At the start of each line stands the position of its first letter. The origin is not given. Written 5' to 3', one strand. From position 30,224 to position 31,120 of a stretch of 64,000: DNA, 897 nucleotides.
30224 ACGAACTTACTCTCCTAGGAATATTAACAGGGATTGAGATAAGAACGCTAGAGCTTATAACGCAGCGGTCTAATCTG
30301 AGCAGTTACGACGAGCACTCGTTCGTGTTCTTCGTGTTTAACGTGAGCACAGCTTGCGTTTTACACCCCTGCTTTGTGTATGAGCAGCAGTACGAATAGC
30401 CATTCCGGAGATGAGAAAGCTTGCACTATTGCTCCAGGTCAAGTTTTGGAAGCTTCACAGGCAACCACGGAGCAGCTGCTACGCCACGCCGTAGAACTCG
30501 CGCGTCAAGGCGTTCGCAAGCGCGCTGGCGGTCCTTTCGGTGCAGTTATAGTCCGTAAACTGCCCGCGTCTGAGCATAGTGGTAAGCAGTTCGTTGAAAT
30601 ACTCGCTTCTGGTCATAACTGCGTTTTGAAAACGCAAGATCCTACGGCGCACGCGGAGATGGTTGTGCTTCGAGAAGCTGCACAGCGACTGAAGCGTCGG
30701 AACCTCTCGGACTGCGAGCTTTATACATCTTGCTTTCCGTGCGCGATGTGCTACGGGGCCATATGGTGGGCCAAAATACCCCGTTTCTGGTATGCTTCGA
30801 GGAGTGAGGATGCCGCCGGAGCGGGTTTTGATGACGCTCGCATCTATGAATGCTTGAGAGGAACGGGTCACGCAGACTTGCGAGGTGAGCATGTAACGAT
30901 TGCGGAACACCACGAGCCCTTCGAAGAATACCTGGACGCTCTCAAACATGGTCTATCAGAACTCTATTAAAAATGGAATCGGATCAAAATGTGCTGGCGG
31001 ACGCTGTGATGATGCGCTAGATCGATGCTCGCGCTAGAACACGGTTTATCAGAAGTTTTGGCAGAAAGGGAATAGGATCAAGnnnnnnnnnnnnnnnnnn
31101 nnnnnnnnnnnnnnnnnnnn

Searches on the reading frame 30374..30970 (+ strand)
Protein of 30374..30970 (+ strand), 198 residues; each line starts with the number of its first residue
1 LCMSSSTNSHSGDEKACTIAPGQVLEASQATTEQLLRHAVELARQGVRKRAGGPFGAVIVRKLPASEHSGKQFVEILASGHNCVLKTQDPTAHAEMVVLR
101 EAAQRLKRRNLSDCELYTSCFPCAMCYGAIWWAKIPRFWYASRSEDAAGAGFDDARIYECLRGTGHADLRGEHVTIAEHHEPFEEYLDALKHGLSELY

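Call 31: search_protein_families(library=pfam, proteins=[window:30374-30970:+], max_evalue=0.001)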
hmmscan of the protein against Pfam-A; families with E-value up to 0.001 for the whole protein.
window:30374-30970:+ (198 aa): 3 families
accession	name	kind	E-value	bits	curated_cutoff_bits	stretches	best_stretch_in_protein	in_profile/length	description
PF00383.29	dCMP_cyt_deam_1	-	5.4e-21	74.8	25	1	32-141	4-101/102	Cytidine and deoxycytidylate deaminase zinc-binding region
PF14437.12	MafB19-deam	-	1.5e-12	48.1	27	1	75-147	34-106/142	MafB19-like deaminase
PF18750.7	SNAD4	-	0.00044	20.7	27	1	84-130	24-71/130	Secreted Novel AID/APOBEC-like Deaminase 4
